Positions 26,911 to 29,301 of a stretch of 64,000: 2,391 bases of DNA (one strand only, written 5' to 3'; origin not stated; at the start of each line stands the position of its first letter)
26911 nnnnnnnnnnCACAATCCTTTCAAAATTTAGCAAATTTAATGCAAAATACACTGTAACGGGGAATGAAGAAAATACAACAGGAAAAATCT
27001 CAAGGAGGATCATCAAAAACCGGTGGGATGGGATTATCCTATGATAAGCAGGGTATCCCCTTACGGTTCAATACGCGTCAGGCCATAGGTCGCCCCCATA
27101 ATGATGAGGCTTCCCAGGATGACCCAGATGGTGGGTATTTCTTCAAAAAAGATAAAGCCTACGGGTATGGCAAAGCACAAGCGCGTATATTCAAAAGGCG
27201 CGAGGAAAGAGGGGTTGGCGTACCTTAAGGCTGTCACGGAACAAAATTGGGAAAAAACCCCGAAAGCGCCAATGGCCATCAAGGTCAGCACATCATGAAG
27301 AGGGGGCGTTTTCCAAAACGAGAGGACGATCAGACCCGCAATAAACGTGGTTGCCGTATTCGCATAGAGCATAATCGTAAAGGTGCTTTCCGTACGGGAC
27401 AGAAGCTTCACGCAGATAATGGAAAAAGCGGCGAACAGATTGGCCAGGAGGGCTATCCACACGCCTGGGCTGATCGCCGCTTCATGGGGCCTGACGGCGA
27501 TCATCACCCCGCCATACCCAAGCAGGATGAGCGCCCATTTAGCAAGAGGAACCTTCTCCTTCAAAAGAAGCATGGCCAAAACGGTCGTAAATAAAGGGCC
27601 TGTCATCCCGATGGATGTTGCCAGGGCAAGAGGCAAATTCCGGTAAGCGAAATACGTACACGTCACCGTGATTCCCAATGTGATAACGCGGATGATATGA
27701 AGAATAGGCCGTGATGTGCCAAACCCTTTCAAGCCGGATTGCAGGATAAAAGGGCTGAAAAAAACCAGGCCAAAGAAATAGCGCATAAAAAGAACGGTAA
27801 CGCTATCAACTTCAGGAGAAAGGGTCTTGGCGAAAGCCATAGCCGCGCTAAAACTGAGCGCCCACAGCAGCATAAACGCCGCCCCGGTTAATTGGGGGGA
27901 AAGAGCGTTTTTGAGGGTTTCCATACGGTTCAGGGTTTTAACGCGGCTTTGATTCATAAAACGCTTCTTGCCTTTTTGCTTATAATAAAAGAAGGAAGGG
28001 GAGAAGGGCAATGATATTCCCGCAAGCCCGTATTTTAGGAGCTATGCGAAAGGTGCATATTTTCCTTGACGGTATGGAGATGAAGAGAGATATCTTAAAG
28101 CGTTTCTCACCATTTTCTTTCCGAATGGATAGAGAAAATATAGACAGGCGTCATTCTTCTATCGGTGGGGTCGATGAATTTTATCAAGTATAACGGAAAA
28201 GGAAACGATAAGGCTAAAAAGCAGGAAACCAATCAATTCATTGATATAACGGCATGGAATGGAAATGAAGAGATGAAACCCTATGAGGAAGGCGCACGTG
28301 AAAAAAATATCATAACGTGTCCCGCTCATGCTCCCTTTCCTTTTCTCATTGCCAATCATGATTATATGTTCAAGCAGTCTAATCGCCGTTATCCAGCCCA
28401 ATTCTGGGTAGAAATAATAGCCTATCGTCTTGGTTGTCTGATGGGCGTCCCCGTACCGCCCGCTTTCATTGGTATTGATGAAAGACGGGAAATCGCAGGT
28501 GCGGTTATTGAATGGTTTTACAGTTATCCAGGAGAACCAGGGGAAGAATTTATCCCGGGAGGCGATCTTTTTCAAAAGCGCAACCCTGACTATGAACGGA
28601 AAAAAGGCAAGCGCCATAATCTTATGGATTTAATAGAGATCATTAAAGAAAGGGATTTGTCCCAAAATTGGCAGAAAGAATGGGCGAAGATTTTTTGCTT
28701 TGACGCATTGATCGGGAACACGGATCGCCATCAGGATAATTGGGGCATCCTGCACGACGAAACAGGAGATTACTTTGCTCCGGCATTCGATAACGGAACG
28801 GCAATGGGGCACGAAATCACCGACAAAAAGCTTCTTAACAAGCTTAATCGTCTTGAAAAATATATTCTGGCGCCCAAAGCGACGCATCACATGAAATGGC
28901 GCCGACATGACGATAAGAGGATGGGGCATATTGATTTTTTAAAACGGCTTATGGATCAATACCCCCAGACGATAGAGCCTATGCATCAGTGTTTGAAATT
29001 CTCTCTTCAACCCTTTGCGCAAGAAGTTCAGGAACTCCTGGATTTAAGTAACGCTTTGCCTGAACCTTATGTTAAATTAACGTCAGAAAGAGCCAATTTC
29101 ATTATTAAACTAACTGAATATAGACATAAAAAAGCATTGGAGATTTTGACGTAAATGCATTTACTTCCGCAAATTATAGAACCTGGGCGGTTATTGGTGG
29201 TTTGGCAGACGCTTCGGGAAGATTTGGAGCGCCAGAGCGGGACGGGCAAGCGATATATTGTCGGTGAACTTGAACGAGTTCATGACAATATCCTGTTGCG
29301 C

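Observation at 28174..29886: Split HipA-type kinase module: kinase core followed by a HipA-N-like::HIRAN fusion, with no HipB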

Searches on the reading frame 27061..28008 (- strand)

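Call 43: search_protein_families(library=pfam, proteins=[window:27061-28008:-], max_evalue=0.001)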
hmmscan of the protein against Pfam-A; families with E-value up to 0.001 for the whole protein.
window:27061-28008:- (315 aa): 2 families
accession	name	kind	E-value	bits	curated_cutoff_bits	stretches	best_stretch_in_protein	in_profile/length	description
PF00892.27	EamA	-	1e-27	97.5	28.2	2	41-172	2-134/135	EamA-like transporter family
PF03151.22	TPT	-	0.0004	20.3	30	1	70-228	32-192/291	Triose-phosphate Transporter family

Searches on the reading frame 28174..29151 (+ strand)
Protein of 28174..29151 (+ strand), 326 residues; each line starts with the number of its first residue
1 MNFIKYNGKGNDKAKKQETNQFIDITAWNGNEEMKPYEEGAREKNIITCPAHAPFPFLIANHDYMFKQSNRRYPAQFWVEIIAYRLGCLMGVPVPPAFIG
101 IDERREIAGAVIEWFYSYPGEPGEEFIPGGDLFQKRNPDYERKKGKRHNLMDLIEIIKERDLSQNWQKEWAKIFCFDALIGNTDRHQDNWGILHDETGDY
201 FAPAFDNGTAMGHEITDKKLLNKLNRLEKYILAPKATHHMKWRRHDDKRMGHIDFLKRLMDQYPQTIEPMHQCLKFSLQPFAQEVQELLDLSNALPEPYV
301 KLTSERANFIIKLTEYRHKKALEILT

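Call 3: search_protein_families(library=pfam, proteins=[window:28174-29151:+], max_evalue=1)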
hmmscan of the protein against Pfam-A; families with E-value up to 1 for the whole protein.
window:28174-29151:+ (326 aa): 4 families
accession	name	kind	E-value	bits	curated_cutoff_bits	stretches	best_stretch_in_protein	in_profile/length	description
PF07804.18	HipA_C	-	2.4e-10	40.9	30.5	1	40-212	5-164/213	HipA-like C-terminal domain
PF00454.33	PI3_PI4_kinase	-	0.00011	22.7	27.1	1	133-217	113-178/241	Phosphatidylinositol 3- and 4-kinase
PF20613.4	HipA_2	-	0.0036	17.1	27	1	163-196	101-138/240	HipA-like kinase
PF06702.18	Fam20C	-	0.0085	16.2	26.8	1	173-218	95-138/218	Golgi casein kinase, C-terminal, Fam20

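Call 4: search_protein_families(library=ncbifam, proteins=[window:28174-29151:+], max_evalue=1)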
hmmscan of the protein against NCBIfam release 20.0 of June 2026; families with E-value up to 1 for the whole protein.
window:28174-29151:+ (326 aa): 2 families
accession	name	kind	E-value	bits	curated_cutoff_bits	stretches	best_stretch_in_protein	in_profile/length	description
NF007297.0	PRK09775.1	equivalog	0.0016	17.3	401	1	160-207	321-369/446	type II toxin-antitoxin system HipA family toxin YjjJ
NF001382.0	PRK00279.1-4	equivalog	0.05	13.2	334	1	188-289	22-112/212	adenylate kinase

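Call 5: search_protein_families(library=padloc, proteins=[window:28174-29151:+], max_evalue=1)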
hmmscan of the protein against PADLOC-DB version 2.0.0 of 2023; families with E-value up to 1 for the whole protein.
window:28174-29151:+ (326 aa): 10 families
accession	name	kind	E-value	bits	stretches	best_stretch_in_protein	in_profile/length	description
PDLC04340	PDC-M03A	-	2.9e-42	143.1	1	22-323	3-274/280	-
PDLC04342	PDC-M03A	-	8.4e-25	85.9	1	21-241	5-227/299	-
PDLC04344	PDC-M03A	-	6.7e-24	82.9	1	61-275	34-260/305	-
PDLC04339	PDC-M03A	-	7.5e-24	82.6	1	65-278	36-248/293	-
PDLC04345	PDC-M03A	-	2.7e-18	64.3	1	62-319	33-296/302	-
PDLC04343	PDC-M03A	-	2.5e-12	44.5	1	135-280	178-332/370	-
PDLC04337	PDC-M03A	-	1.1e-10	39.5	1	174-224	94-146/250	-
PDLC04341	PDC-M03A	-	7.2e-07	26.9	1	175-225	154-207/294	-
PDLC04338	PDC-M03A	-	1.4e-05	22.3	1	173-219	262-309/428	-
PDLC04766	PDC-M66A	-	8.3e-05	19.9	1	153-194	118-159/270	-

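Call 16: find_homologous_proteins(query=window:28174-29151:+, max_evalue=0.001)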
Query window:28174-29151:+ (326 aa): 976 proteins with E <= 0.001 among 1726 candidates; the best 120 are listed.
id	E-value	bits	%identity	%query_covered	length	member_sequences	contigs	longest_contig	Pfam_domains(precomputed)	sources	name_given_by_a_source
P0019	2.3e-219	745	97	100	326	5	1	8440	PF07804.19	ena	-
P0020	2.1e-166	571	73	100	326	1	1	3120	PF07804.19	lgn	-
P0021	2.1e-165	568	73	100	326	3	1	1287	PF07804.19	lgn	-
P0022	3.2e-165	567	73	100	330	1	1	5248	PF07804.19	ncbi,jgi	jgi:hypothetical protein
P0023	3.6e-164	564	74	100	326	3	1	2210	PF07804.19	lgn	-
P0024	2.0e-158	545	69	100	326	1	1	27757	PF07804.19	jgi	jgi:hypothetical protein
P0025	1.0e-153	529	68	100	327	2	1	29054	PF07804.19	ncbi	-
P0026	3.3e-136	472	62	100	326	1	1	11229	PF07804.19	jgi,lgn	-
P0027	1.1e-131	457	60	100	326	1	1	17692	PF07804.19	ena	-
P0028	1.8e-125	436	57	100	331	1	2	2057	PF07804.19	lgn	-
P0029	1.5e-121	424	56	99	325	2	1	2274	PF07804.19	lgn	-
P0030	4.4e-118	412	57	97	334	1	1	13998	PF07804.19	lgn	-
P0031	1.9e-117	410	54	100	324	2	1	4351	PF07804.19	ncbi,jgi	jgi:hypothetical protein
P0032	2.3e-106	374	50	100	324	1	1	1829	PF07804.19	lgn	-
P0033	5.4e-97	343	50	100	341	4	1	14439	PF07804.19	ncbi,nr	ncbi:MAG: HipA domain-containing protein [Pseudomonadota bacterium]|nr:HipA domain-containing protei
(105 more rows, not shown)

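Call 20: find_related_loci(query=A2, collection=genome_contigs, flank=6000)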
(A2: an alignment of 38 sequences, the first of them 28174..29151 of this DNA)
Query A2 (326 aa) in genome_contigs; peptide patterns used: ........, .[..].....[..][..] (x = any residue, [..] = any of these).
230 stretches matched a pattern; 219 encode a relative of the query (tblastn E <= 1e-3); the best 80 are kept; 80 distinct loci.
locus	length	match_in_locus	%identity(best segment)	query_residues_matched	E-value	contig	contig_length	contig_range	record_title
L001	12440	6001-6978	68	1-326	9e-156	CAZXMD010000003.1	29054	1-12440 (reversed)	MAG TPA_asm: uncultured Candidatus Finniella sp. isolate SRP319275_co1_191 genome assembly, contig: NODE_1431_length_290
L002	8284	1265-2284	50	1-326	3e-103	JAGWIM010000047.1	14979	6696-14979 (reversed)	MAG: Pseudomonadota bacterium isolate REEB114 contig-150_5043, whole genome shotgun sequence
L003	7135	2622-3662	49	1-326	3e-101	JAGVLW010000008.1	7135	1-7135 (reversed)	MAG: Alphaproteobacteria bacterium isolate SW_3 c_000000027176, whole genome shotgun sequence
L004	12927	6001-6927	46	21-317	3e-87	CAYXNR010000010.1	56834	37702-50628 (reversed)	MAG TPA_asm: uncultured Coxiellaceae bacterium isolate SRP200132_co1_729 genome assembly, contig: NODE_837_length_56834_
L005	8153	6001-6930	48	17-325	8e-87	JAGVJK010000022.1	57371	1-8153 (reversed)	MAG: Gammaproteobacteria bacterium isolate SW_25 c_000000040589, whole genome shotgun sequence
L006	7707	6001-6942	45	16-325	7e-85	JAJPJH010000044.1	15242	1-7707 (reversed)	MAG: Gammaproteobacteria bacterium isolate Centralia_MAG_445 k107_34004160, whole genome shotgun sequence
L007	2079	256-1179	44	16-318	5e-86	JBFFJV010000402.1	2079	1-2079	MAG: Thiohalomonadaceae bacterium isolate Mix_mud17.2022.03.51 k141_3542483_length_2079_cov_4.0000, whole genome shotgun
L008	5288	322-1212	46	14-310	2e-82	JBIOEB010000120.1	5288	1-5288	MAG: Candidatus Berkiellales bacterium isolate GcL13-11 k141_2229509_length_5288_cov_17.0000, whole genome shotgun seque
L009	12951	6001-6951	43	15-326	6e-81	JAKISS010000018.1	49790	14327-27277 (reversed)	MAG: Gammaproteobacteria bacterium isolate D96SM.bin.23 NODE_510_length_49790_cov_48.199203, whole genome shotgun sequen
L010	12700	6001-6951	42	17-322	2e-79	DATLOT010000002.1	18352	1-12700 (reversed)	MAG TPA_asm: Gammaproteobacteria bacterium isolate SMAG_U13833 k141_1575650, whole genome shotgun sequence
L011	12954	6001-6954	42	12-325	3e-79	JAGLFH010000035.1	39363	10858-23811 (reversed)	MAG: Candidatus Auribacterota bacterium isolate RS_1_24 ROV157_1.bin.24.fa_35, whole genome shotgun sequence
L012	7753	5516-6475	44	17-322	7e-78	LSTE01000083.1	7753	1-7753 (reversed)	Gammaproteobacteria bacterium SCGC AG-212-F23 AG-212-F23.60, whole genome shotgun sequence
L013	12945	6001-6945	42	15-325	3e-77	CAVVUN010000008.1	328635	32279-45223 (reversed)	MAG: Nitrospirota bacterium isolate MFD03899.bin.2.182 genome assembly, contig: contig_32775, whole genome shotgun seque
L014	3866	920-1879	43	17-325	1e-77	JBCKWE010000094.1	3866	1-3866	Legionellaceae bacterium isolate SLM_LV1_30a-M11 Node_94_length_3866_cov_78.390925, whole genome shotgun sequence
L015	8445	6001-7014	41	17-325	2e-77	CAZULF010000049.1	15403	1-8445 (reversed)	MAG TPA_asm: uncultured Legionellales bacterium isolate SRP199154_co2_51 genome assembly, contig: NODE_2423_length_15403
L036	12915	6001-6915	40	17-326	3e-71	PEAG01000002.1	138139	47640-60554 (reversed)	MAG: Magnetococcales bacterium HCHbin5 scaffold4, whole genome shotgun sequence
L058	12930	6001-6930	37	17-319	2e-65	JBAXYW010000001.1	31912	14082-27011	MAG: Lentisphaeria bacterium isolate SO_2016_CLC_T1_27 scaffold00594_PH3_Jul14_2016, whole genome shotgun sequence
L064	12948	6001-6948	37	2-317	2e-63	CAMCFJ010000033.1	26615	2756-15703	MAG: Candidatus Nitrotoga sp. CP45 isolate MiH-22jul19-114 genome assembly, contig: MiH-22jul19-C3307, whole genome shot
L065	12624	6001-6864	38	22-310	1e-63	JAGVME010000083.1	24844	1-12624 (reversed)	MAG: Gammaproteobacteria bacterium isolate SW_26 c_000000027527, whole genome shotgun sequence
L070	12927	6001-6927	37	14-326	1e-62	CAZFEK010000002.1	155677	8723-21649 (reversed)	MAG TPA_asm: uncultured Alcaligenaceae bacterium isolate binchicken_co16_262 genome assembly, contig: NODE_132_length_15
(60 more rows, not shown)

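Call 27: search_solved_structures(query=window:28174-29151:+, max_evalue=1, show_alignments=2)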
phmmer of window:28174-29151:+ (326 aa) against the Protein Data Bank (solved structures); distinct sequences matched with E-value up to 1: 2.
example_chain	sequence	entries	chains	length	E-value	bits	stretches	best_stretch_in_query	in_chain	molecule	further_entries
3akj_A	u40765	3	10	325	9.5e-07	31.2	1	142-258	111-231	CtkA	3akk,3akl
5x6j_A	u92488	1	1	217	0.5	12.4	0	183-215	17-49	Adenylate kinase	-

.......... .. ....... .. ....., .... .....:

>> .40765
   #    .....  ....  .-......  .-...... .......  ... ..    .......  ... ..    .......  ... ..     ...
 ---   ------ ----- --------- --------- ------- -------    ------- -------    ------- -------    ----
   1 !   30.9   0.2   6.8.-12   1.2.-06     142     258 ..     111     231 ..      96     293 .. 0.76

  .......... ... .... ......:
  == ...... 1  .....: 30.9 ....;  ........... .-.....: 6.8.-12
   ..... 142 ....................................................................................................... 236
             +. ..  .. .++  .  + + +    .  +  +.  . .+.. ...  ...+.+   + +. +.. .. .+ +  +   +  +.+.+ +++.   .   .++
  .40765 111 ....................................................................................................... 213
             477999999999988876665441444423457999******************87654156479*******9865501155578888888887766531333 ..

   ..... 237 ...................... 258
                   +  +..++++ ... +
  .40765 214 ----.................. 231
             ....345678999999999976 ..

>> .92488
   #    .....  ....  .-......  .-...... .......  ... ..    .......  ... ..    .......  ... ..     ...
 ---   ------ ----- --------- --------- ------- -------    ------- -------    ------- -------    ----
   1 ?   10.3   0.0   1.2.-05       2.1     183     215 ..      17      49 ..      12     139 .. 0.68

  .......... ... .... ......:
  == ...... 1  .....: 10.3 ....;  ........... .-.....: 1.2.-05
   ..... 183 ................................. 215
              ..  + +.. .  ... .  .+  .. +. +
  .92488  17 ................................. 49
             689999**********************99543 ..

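Call 83: search_protein_families(library=pfam, proteins=[L058:9848-11974:+, L070:4035-5969:+, L036:7654-11637:+, L065:2-3088:+, L036:3082-5970:+, L064:2253-2669:+], max_evalue=0.0001)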
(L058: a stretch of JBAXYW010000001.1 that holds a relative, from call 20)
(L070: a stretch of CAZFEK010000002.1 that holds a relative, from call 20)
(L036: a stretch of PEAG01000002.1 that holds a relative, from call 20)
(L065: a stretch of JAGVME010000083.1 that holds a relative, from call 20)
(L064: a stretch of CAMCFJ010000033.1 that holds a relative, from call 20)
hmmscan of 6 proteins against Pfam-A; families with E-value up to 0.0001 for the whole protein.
L058:9848-11974:+ (709 aa): 2 families
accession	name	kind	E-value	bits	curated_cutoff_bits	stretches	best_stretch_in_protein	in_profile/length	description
PF02384.22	N6_Mtase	-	2.5e-54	185.2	20.4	1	163-459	5-275/311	N-6 DNA Methylase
PF12161.14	HsdM_N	-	1.4e-25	90.9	24.5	1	10-149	1-135/135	HsdM N-terminal domain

L070:4035-5969:+ (645 aa): 1 family
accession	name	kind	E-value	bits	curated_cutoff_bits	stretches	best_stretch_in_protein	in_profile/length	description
PF01420.25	Methylase_S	-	4.3e-17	63.3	22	1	517-621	62-160/168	Type I restriction modification DNA specificity domain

L036:7654-11637:+ (1328 aa): 3 families
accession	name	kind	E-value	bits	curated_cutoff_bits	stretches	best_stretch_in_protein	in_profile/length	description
PF07669.17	Eco57I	-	1.6e-17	64.6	25.3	1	553-801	1-100/171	Eco57I restriction-modification methylase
PF02384.22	N6_Mtase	-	2.4e-08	34.1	20.4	1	460-574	21-99/311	N-6 DNA Methylase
PF20473.4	MmeI_Mtase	-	8.4e-06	25.6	27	1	501-575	18-85/259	MmeI, DNA-methyltransferase domain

L065:2-3088:+ (1029 aa): 6 families
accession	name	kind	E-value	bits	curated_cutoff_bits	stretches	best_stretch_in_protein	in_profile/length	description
PF08463.15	EcoEI_R_C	-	2.9e-36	125.5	24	1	863-1025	2-162/163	EcoEI R protein C-terminal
PF04851.21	ResIII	-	1.1e-34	120.2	22.5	1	324-506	3-163/164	Type III restriction enzyme, res subunit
PF18766.7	SWI2_SNF2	-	8.9e-18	65.2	26.7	1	329-533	2-187/221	SWI2/SNF2 ATPase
PF04313.20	HSDR_N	-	5.8e-12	46.3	25.1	1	146-263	3-185/198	Type I restriction enzyme R protein N terminus (HSDR_N)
PF00270.35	DEAD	-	3e-10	40.5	26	1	328-462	3-128/167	DEAD/DEAH box helicase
PF00271.37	Helicase_C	-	1.5e-07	32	23.5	1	599-711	5-109/110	Helicase conserved C-terminal domain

L036:3082-5970:+ (963 aa): 4 families
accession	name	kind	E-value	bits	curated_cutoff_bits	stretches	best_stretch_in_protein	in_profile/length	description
PF00271.37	Helicase_C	-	5.1e-21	75.4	23.5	1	489-597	5-110/110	Helicase conserved C-terminal domain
PF00176.29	SNF2-rel_dom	-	1.2e-12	48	24.9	1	137-304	18-181/290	SNF2-related domain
PF00270.35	DEAD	-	3.5e-10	40.3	26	1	138-287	16-161/167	DEAD/DEAH box helicase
PF04851.21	ResIII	-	1.6e-06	28.6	22.5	1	138-287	25-163/164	Type III restriction enzyme, res subunit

L064:2253-2669:+ (139 aa): 1 family
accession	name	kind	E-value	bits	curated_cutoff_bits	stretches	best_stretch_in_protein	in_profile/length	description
PF01850.27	PIN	-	9.2e-19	68.7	23.6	1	9-127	1-118/120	PIN domain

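Call 84: search_solved_structures(query=A2, max_evalue=1, show_alignments=4)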
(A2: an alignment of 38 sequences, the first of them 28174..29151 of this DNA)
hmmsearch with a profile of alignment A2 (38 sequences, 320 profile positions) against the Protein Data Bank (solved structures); distinct sequences matched with E-value up to 1: 10.
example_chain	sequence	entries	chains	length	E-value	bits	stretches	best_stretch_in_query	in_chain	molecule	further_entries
3akj_A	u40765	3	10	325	6.6e-11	45.2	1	134-260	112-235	CtkA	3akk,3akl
8ezr_B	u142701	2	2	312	6.5e-06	28.7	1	46-204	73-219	HipT(Lp)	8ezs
7vkb_A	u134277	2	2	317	6.7e-06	28.7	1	46-204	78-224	HipA_C domain-containing protein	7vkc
7wcf_A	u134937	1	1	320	6.9e-05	25.4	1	46-204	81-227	HipA_C domain-containing protein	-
4wtv_A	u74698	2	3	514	0.011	18.1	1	156-192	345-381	Phosphatidylinositol 4-kinase type 2-beta,Endolysin,Phosphatidylinositol 4-kinase type 2-b | Phosphatidylinositol 4-kinase type 2-beta,Endolysin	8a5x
9hhm_A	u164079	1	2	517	0.011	18.1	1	156-192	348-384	Phosphatidylinositol 4-kinase type 2-beta,Endolysin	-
4hnd_A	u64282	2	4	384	0.43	12.9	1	161-187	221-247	Phosphatidylinositol 4-kinase type 2-alpha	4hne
4pla_A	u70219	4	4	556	0.68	12.3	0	162-187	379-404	Chimera protein of Phosphatidylinositol 4-kinase type 2-alpha and Lysozyme | Phosphatidylinositol 4-kinase type 2-alpha,Lysozyme,Phosphatidylinositol 4-kinase t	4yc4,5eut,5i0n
7ab3_C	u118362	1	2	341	0.77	12.1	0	122-204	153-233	HipA_C domain-containing protein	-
7ab4_C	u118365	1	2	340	0.77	12.1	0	122-204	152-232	HipA_C domain-containing protein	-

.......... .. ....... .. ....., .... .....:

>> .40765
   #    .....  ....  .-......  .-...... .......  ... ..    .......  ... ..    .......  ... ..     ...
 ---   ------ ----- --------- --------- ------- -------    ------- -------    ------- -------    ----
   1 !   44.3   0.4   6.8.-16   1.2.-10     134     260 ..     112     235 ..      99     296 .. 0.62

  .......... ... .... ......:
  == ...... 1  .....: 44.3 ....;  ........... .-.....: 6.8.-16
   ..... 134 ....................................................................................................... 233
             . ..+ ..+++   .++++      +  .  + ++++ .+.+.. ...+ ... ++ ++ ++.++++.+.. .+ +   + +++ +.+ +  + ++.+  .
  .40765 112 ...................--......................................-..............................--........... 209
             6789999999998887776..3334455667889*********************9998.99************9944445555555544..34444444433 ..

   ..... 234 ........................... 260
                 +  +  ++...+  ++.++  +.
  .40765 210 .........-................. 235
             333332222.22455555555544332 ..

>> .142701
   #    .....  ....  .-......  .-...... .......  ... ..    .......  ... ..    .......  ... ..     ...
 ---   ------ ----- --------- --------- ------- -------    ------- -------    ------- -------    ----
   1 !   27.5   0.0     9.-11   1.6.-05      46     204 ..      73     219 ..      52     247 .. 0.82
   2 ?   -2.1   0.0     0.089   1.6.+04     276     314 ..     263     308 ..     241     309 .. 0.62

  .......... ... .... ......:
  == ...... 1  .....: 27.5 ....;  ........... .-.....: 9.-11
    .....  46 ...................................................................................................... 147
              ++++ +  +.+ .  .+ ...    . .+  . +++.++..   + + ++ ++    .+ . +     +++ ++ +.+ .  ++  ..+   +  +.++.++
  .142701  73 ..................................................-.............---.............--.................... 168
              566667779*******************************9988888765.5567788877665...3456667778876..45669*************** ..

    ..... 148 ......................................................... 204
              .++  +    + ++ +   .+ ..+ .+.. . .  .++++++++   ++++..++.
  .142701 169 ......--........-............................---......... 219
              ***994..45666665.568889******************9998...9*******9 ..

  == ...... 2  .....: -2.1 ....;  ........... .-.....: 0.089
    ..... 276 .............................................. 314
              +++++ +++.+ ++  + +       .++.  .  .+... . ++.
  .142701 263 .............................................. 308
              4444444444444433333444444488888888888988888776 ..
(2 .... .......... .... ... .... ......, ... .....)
